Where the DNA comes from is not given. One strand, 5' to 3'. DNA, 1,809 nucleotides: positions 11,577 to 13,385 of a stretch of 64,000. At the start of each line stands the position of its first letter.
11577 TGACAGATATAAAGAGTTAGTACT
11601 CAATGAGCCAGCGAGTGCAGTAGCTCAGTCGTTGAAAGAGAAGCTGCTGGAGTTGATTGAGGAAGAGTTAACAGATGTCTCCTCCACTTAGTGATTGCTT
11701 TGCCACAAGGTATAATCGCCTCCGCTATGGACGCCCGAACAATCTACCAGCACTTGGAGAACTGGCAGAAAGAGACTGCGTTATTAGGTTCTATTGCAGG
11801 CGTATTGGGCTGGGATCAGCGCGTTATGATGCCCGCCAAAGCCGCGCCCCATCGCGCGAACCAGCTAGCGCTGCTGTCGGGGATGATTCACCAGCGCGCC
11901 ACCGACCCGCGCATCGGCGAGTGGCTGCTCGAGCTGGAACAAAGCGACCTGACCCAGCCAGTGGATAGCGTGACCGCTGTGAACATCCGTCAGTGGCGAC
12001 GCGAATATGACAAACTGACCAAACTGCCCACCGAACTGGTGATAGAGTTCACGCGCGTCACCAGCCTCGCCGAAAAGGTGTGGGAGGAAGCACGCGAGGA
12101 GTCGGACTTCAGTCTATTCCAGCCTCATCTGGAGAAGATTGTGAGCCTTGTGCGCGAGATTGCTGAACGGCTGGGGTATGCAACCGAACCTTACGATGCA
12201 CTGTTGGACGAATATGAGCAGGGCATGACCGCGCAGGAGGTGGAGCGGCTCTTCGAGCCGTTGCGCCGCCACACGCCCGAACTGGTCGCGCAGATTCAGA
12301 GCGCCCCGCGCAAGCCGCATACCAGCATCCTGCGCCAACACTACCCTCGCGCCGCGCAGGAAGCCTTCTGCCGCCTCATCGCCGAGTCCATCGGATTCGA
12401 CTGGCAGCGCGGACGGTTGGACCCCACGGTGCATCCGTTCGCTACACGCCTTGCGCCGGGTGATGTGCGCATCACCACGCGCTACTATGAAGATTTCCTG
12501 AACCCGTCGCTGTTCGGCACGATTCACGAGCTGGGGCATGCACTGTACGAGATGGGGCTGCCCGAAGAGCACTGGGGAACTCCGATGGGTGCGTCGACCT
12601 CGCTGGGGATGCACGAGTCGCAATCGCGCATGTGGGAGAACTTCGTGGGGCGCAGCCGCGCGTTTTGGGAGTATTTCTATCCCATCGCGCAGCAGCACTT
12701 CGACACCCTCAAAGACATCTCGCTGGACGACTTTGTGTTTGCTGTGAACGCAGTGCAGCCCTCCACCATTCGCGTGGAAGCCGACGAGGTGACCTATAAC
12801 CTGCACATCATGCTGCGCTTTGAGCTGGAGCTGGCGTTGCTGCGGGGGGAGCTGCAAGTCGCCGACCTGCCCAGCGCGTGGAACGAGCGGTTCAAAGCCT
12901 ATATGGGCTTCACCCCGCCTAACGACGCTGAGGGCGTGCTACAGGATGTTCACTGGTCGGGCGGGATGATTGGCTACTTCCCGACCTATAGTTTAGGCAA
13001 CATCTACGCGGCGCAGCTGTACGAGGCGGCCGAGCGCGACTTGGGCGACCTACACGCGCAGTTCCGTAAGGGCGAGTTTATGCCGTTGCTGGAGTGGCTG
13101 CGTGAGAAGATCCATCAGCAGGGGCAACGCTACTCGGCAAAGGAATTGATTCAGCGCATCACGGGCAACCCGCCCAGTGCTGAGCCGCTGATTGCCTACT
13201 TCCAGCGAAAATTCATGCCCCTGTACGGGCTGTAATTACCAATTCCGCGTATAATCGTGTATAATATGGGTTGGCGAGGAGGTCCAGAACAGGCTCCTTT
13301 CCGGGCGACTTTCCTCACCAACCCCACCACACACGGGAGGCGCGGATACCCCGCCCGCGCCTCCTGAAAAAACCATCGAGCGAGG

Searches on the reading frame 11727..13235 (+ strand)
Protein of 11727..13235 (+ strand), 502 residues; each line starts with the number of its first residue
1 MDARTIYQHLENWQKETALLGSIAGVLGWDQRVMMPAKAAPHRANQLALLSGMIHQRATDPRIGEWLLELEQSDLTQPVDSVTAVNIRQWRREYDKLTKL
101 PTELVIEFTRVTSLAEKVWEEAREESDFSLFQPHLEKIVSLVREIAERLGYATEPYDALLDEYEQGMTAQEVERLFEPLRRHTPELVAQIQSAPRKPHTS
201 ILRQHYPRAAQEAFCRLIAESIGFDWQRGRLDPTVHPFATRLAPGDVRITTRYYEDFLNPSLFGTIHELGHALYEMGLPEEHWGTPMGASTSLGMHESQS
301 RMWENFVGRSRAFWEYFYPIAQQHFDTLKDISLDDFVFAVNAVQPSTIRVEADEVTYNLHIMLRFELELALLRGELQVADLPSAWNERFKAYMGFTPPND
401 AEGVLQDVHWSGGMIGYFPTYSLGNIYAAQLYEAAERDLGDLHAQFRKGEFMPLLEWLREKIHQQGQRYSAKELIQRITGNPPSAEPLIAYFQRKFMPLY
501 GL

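Call 4: search_protein_families(library=pfam, proteins=[window:11727-13235:+], max_evalue=0.01)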
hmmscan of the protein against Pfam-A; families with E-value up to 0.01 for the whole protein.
window:11727-13235:+ (502 aa): 2 families
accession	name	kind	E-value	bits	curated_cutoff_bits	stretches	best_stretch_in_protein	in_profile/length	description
PF02074.21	Peptidase_M32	-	6.5e-186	619.2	25.1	1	10-496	2-489/489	Carboxypeptidase Taq (M32) metallopeptidase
PF19979.4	DUF6415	-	0.00096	20.3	27.5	1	156-226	5-74/95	Family of unknown function (DUF6415)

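Call 7: find_encoding_contigs(protein=window:11727-13235:+, flank=10000, max_places=10)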
Protein window:11727-13235:+ (502 aa): 1 contig read that carries it; 1 place shown.
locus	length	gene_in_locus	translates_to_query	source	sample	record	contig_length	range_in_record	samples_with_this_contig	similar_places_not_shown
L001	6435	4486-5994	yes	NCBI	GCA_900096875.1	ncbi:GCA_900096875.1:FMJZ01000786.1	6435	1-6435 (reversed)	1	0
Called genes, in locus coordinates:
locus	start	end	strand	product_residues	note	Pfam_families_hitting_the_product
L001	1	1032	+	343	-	?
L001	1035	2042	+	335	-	PF06723:MreB_Mbl, PF00022:Actin (weak), PF11104:PilM_2 (faint), PF00012:HSP70, PF14450:FtsA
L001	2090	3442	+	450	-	PF00696:AA_kinase, PF13840:ACT_7, PF22468:ACT_9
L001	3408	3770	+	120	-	PF09527:ATPase_gene1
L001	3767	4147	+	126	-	-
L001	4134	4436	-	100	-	PF18902:DUF5658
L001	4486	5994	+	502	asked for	PF02074:Peptidase_M32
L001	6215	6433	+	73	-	?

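Call 30: find_related_loci(query=window:11727-13235:+, collection=genome_contigs, flank=5000)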
Query window:11727-13235:+ (502 aa) in genome_contigs; peptide patterns used: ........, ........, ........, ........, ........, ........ (x = any residue, [..] = any of these).
101 stretches matched a pattern; 33 encode a relative of the query (tblastn E <= 1e-3); 33 distinct loci.
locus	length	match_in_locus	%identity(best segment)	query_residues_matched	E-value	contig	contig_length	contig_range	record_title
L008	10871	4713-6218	93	1-502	0e+0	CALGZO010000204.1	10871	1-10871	MAG: uncultured Fimbriimonadales bacterium isolate R1_Bin_MAXBIN__010_1 genome assembly, contig: c_000001338833, whole g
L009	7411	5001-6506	93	1-502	0e+0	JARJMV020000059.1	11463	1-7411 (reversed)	MAG: bacterium isolate MAG_7 k141_305928, whole genome shotgun sequence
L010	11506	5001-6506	91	1-502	0e+0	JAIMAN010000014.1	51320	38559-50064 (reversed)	MAG: Armatimonadota bacterium isolate HOT.MAX.079 NODE_645_length_51320_cov_10.578108, whole genome shotgun sequence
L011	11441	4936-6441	90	1-502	0e+0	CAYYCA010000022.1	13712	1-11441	MAG TPA_asm: uncultured Fimbriimonadales bacterium isolate binchicken_co170_10 genome assembly, contig: NODE_1349_length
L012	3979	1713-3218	90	1-502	0e+0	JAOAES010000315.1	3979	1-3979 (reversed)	MAG: Fimbriimonadales bacterium isolate SKW266 k141_26817, whole genome shotgun sequence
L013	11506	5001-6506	90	1-502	0e+0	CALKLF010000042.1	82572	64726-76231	MAG: uncultured Fimbriimonadales bacterium isolate R1_Bin_Bin_75_sub_1 genome assembly, contig: c_000001313875, whole ge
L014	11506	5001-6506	90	1-502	0e+0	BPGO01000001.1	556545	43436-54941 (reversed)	MAG: Fimbriimonadales bacterium KatS3mg016 DNA, contig_668, whole genome shotgun sequence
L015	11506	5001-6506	89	1-502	0e+0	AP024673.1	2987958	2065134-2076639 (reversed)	MAG: Fimbriimonadales bacterium KatS3mg018 DNA, complete genome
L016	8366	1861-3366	89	1-502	0e+0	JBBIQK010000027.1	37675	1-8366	MAG: Armatimonadota bacterium isolate CYS170214_bin_324 NODE_618_length_37675_cov_111.096, whole genome shotgun sequence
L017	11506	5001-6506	88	1-502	0e+0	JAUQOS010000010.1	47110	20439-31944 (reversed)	MAG: Armatimonadota bacterium isolate BF2.bins.106.201808 NODE_401_length_47110_cov_56.442756, whole genome shotgun sequ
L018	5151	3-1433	89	26-502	0e+0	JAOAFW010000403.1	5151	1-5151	MAG: Fimbriimonadales bacterium isolate SKW30 k141_150939, whole genome shotgun sequence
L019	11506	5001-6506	80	1-502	0e+0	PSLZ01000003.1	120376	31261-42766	MAG: Armatimonadota bacterium isolate ERB_33_1 NODE_54_length_120376_cov_8.232802, whole genome shotgun sequence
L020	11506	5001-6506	80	1-502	0e+0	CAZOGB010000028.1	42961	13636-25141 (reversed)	MAG TPA_asm: uncultured bacterium isolate binchicken_co30_132 genome assembly, contig: NODE_826_length_42961_cov_25.5275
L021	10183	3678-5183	79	1-502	0e+0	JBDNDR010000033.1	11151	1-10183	MAG: Fimbriimonadales bacterium isolate RM_bin21_OCT21 C33, whole genome shotgun sequence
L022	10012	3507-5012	79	1-502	0e+0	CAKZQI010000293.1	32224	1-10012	MAG TPA_asm: uncultured Armatimonadetes bacterium isolate SRR5214706_bin.128_CONCOCT_v1.1_MAG genome assembly, contig: E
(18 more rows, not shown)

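Call 56: search_protein_families(library=pfam, proteins=[L014:3898-4848:-], max_evalue=0.001)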
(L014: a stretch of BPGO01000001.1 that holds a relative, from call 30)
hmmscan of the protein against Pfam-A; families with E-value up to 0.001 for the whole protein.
L014:3898-4848:- (316 aa): 0 families
